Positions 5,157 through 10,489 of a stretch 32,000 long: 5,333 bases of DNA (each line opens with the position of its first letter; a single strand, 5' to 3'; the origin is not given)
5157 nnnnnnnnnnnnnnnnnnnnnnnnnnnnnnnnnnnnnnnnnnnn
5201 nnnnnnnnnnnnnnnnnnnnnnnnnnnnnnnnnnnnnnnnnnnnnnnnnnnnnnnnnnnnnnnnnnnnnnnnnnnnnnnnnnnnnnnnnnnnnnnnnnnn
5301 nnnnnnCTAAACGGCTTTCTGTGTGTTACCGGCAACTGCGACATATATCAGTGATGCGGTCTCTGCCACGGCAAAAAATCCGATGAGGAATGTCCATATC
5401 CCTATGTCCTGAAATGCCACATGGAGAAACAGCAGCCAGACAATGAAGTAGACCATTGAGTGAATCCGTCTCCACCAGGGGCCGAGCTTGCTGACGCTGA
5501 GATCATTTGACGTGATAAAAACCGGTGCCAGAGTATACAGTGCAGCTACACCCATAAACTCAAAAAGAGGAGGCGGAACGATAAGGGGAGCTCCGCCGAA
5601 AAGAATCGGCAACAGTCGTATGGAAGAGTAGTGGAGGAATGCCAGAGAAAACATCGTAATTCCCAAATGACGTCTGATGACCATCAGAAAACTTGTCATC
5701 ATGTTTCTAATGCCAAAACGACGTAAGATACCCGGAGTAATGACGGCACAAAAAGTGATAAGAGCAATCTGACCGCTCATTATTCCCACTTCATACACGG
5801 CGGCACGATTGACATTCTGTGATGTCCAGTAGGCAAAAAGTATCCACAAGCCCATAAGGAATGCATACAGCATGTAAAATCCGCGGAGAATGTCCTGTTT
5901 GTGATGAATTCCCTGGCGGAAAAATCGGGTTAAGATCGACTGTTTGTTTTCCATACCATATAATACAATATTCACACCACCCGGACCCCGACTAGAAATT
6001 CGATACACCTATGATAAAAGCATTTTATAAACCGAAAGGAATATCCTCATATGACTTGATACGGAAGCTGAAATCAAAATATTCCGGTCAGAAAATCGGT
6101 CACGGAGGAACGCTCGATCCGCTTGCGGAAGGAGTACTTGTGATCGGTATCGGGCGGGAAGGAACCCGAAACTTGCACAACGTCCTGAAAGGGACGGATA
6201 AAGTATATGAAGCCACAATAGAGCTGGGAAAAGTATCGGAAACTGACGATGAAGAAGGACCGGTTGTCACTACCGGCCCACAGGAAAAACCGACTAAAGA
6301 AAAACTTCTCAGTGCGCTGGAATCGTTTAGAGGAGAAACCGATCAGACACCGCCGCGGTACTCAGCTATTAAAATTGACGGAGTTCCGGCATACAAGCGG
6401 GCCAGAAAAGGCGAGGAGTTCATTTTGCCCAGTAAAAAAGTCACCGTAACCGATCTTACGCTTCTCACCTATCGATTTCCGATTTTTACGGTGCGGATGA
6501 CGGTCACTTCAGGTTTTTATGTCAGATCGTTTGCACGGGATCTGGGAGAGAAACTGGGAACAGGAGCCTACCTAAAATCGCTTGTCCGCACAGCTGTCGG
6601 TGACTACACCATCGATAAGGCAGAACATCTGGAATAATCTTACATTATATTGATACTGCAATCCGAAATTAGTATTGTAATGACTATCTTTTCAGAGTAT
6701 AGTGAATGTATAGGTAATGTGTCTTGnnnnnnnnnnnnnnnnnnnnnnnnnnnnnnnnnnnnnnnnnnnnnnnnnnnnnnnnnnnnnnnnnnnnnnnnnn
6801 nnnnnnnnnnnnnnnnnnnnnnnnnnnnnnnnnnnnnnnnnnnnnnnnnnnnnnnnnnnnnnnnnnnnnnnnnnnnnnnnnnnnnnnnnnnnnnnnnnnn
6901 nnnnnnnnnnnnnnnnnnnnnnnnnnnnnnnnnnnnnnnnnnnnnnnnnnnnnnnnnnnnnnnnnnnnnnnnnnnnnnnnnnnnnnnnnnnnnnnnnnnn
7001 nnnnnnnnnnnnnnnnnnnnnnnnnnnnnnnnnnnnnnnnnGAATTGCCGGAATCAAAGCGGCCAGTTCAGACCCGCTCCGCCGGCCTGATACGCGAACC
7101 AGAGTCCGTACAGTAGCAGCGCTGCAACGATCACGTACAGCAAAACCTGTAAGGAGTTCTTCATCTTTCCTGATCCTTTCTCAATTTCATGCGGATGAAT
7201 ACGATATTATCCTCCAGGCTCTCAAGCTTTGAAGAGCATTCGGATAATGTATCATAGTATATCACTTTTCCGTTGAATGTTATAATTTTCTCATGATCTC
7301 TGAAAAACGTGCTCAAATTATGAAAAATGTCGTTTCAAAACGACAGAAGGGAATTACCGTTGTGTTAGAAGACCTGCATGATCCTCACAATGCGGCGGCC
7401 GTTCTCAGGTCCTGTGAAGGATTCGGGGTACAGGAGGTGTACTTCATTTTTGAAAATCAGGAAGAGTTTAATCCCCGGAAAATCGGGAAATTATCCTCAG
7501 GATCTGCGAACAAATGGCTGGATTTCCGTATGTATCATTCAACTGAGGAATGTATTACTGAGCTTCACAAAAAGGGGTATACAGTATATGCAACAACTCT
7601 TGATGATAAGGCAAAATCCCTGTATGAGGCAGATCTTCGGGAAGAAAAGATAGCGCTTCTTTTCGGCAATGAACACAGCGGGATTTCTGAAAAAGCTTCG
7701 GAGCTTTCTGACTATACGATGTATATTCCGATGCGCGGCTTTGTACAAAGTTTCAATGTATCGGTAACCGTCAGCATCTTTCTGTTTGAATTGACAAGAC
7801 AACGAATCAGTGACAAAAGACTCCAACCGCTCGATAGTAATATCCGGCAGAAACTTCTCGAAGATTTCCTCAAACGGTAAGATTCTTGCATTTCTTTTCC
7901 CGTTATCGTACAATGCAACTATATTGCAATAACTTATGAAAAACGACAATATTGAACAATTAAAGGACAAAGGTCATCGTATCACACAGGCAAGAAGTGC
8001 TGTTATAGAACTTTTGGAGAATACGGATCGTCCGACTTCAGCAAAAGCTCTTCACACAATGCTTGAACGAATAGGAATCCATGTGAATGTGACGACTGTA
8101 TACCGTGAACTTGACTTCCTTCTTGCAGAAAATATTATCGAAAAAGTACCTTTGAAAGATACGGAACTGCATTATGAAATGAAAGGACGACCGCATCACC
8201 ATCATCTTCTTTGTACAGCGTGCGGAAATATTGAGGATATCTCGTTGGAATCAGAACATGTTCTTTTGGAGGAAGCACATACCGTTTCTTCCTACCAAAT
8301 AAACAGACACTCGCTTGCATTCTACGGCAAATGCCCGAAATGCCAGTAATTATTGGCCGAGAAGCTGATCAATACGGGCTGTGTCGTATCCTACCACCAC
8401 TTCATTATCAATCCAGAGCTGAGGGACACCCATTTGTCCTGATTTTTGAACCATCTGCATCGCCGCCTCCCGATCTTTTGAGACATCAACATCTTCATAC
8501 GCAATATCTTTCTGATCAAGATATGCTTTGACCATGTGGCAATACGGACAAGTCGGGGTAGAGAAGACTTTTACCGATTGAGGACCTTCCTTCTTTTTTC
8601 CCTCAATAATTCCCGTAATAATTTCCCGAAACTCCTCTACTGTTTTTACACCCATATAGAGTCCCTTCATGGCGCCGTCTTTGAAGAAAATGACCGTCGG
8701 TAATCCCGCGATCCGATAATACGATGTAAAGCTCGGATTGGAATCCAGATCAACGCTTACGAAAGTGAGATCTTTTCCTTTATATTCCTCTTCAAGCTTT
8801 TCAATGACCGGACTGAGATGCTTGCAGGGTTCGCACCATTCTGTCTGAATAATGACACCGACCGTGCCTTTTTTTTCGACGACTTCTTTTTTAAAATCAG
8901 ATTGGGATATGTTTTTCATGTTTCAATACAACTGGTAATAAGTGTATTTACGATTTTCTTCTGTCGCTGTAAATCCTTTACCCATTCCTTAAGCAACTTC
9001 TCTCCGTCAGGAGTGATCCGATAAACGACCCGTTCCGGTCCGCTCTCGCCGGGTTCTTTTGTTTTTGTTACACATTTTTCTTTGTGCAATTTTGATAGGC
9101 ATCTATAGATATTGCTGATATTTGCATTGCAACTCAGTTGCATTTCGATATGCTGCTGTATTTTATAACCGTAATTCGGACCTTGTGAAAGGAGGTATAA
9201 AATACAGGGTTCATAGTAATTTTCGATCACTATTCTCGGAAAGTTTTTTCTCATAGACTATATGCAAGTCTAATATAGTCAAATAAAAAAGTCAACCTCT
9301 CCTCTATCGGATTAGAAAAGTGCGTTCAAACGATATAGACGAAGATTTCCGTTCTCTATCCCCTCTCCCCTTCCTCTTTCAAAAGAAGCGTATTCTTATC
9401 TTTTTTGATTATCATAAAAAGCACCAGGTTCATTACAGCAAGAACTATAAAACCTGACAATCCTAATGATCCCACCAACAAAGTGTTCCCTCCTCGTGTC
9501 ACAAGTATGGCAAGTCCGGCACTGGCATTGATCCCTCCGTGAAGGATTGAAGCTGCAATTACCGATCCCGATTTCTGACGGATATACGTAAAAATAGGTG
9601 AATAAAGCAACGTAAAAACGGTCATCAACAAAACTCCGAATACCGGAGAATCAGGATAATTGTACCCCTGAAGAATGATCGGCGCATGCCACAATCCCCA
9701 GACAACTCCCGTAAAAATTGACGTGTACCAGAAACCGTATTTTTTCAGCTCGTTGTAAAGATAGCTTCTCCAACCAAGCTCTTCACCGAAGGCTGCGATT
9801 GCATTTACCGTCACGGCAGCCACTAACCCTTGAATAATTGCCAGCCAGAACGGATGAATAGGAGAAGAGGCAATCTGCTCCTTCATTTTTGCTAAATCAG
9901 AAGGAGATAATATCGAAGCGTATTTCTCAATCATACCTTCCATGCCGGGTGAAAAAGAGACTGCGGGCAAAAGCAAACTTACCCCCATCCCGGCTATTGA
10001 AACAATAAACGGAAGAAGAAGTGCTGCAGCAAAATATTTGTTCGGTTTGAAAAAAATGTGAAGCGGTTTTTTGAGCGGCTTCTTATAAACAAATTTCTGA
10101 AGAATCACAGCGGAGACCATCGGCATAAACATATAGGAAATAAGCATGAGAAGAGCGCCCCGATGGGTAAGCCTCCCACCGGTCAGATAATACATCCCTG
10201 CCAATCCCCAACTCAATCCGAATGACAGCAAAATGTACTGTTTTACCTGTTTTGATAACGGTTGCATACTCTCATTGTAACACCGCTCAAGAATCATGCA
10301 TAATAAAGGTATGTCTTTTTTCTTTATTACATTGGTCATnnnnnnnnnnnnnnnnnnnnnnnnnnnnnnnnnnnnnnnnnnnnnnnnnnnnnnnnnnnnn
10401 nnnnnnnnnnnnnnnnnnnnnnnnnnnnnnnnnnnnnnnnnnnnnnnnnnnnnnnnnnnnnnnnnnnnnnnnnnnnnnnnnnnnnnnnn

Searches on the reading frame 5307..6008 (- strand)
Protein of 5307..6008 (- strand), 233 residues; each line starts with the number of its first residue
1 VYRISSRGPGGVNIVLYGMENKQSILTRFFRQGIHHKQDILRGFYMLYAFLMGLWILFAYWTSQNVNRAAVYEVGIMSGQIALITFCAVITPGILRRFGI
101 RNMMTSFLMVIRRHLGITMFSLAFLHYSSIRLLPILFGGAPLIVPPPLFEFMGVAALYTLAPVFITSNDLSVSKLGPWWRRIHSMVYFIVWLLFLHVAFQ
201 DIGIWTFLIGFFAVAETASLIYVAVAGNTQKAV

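Call 7: search_protein_families(library=pfam, proteins=[window:5307-6008:-])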
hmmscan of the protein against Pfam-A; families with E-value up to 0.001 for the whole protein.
window:5307-6008:- (233 aa): 1 family
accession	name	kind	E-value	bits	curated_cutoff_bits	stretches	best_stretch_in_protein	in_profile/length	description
PF01794.25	Ferric_reduct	-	1.6e-06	28.6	28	1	80-193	3-120/121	Ferric reductase like transmembrane component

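Call 101: search_protein_families(library=ncbifam, proteins=[window:5307-6008:-], max_evalue=0.001)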
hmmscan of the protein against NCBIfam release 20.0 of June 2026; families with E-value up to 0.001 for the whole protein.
window:5307-6008:- (233 aa): 1 family
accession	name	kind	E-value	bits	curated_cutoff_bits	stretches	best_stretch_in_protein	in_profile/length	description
NF003831.1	PRK05419.1-2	equivalog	7.7e-09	35.4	130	1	47-199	17-166/212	protein-methionine-sulfoxide reductase heme-binding subunit MsrQ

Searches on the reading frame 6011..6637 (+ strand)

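Call 7: search_protein_families(library=pfam, proteins=[window:6011-6637:+])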
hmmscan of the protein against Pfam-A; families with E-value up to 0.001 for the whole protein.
window:6011-6637:+ (208 aa): 2 families
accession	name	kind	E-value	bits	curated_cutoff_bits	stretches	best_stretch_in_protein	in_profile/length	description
PF01509.24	TruB_N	-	2.2e-43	148.7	27.3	1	22-171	2-149/149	TruB family pseudouridylate synthase (N terminal domain)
PF16198.10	TruB_C_2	-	1.3e-06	28.9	29.3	1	172-203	1-32/66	tRNA pseudouridylate synthase B C-terminal domain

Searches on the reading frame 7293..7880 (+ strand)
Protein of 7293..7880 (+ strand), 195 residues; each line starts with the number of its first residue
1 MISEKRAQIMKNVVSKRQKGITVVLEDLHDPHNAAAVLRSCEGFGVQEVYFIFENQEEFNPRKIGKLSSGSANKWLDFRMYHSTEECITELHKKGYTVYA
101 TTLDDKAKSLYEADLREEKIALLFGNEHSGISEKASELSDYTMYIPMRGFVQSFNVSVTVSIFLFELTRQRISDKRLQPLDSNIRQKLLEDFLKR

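Call 32: search_protein_families(library=pfam, proteins=[window:7293-7880:+], max_evalue=0.1)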
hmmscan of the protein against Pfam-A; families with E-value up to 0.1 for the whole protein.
window:7293-7880:+ (195 aa): 2 families
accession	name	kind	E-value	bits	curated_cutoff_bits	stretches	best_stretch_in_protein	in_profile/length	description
PF00588.24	SpoU_methylase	-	7.8e-37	127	29.7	1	21-165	2-142/142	SpoU rRNA Methylase family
PF08643.16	DUF1776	-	0.016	15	25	1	88-143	21-73/294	Fungal family of unknown function (DUF1776)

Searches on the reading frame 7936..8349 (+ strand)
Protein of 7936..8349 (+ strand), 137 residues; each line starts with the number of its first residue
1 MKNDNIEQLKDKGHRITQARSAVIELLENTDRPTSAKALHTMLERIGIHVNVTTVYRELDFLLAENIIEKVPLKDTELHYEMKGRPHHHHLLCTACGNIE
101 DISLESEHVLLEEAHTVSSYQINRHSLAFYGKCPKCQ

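Call 32: search_protein_families(library=pfam, proteins=[window:7936-8349:+], max_evalue=0.1)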
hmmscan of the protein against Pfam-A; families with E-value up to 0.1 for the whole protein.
window:7936-8349:+ (137 aa): 5 families
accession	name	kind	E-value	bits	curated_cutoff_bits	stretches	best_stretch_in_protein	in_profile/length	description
PF01475.25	FUR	-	1.4e-22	80.5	23.1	1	12-130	2-121/121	Ferric uptake regulator family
PF08279.18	HTH_11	-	0.036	14.4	25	0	21-71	3-49/55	HTH domain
PF07106.19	TBPIP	-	0.044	14.1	22.8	1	19-68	2-48/62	TBPIP/Hop2 winged helix domain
PF01316.27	Arg_repressor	-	0.046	13.9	27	0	37-63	23-49/70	Arginine repressor, DNA binding domain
PF13565.12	HTH_32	-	0.058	14.4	33.7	0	17-58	31-72/73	Homeodomain-like domain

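Call 101: search_protein_families(library=ncbifam, proteins=[window:7936-8349:+], max_evalue=0.001)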
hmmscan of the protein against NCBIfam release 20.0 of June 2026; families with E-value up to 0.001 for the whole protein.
window:7936-8349:+ (137 aa): 9 families
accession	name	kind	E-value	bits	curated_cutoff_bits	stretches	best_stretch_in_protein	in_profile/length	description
NF052545.1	TransRegPerRClab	equivalog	1.9e-22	79.7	180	1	5-137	4-135/138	transcriptional regulator PerR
NF051892.1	TransRegFurBacil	equivalog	1.8e-20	73.5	220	1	7-137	10-144/149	ferric iron uptake transcriptional regulator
NF047406.1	TransRegPerRTherm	equivalog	9.3e-16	58.2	200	1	14-137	4-126/130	manganese-dependent transcriptional regulator PerR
NF006999.0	PRK09462.1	equivalog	1.8e-15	56.8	146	1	4-135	3-135/148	ferric iron uptake transcriptional regulator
NF051891.1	TransRegFurHelico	equivalog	3.5e-13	49.7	200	1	8-137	17-146/148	ferric iron uptake transcriptional regulator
NF045678.1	TransRegIrrA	equivalog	5.4e-09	36.1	150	1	5-105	9-109/138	iron response transcriptional regulator IrrA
NF008646.0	PRK11639.1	equivalog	3.3e-08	33.4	167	1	10-137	18-147/171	zinc uptake transcriptional repressor Zur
NF045677.1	FeRespRegIrr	equivalog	2.3e-07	31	170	1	7-105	2-100/127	Fur family transcriptional regulator Irr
NF047462.1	FUR_perox_PerRA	exception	1.2e-05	25.8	200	1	8-107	11-109/142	peroxide-responsive transcriptional repressor PerRA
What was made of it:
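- A Fur-family regulator is encoded nearby, at 7936-8349 (calls 32, 101).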

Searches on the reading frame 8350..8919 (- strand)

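Call 69: search_protein_families(library=pfam, proteins=[window:8350-8919:-])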
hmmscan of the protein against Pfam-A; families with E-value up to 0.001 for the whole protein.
window:8350-8919:- (189 aa): 12 families
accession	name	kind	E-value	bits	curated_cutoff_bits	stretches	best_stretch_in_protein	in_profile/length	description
PF00462.30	Glutaredoxin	-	2.7e-24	85.6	22.9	1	116-175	1-60/60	Glutaredoxin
PF00085.26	Thioredoxin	-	2.7e-23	82.4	23.5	1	3-101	4-101/103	Thioredoxin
PF13098.12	Thioredoxin_2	-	1.2e-13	51.8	27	2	19-100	7-103/104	Thioredoxin-like domain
PF13192.12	Thioredoxin_3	-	6.7e-09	36.1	24.8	1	115-176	2-61/76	Thioredoxin domain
PF13417.12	GST_N_3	-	5.1e-07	30.4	22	1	119-176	2-58/75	Glutathione S-transferase, N-terminal domain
PF13905.12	Thioredoxin_8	-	1.9e-06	28.5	27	1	19-66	3-52/94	Thioredoxin-like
PF05768.20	Glrx-like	-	5e-06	27.2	26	0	116-163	2-53/77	Glutaredoxin-like domain (DUF836)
PF00578.27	AhpC-TSA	-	6.7e-06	26.5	26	1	8-78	17-87/124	AhpC/TSA family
PF08534.16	Redoxin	-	1.7e-05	25.1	26.6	1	14-67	26-80/148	Redoxin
PF14595.12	Thioredoxin_9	-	3e-05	24.4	25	1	15-82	39-107/129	Thioredoxin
PF13409.12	GST_N_2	-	0.00025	22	25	1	123-183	1-63/70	Glutathione S-transferase, N-terminal domain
PF04756.19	OST3_OST6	-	0.00036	20.5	27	1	29-81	46-104/294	OST3 / OST6 family, transporter family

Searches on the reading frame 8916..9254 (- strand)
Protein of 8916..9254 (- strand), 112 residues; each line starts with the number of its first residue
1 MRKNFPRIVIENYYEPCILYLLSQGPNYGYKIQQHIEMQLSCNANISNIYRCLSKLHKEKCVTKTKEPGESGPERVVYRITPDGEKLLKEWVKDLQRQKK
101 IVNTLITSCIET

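Call 69: search_protein_families(library=pfam, proteins=[window:8916-9254:-])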
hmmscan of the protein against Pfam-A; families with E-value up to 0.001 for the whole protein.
window:8916-9254:- (112 aa): 3 families
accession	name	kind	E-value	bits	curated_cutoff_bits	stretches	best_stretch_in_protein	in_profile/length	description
PF03551.20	PadR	-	3.6e-17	62.6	27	1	18-90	1-75/75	Transcriptional regulator PadR-like family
PF02334.22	RTP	-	0.00029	21.7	26.7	1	20-106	16-109/113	Replication terminator protein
PF13601.12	HTH_34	-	0.00085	19.9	27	0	41-97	23-78/80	Winged helix DNA-binding domain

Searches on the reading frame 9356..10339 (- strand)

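Call 69: search_protein_families(library=pfam, proteins=[window:9356-10339:-])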
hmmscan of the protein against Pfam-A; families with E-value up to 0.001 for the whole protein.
window:9356-10339:- (327 aa): 1 family
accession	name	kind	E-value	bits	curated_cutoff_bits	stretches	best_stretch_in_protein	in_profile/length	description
PF02517.21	Rce1-like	-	1.8e-16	60.6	22.4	1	172-272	5-92/93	Type II CAAX prenyl endopeptidase Rce1-like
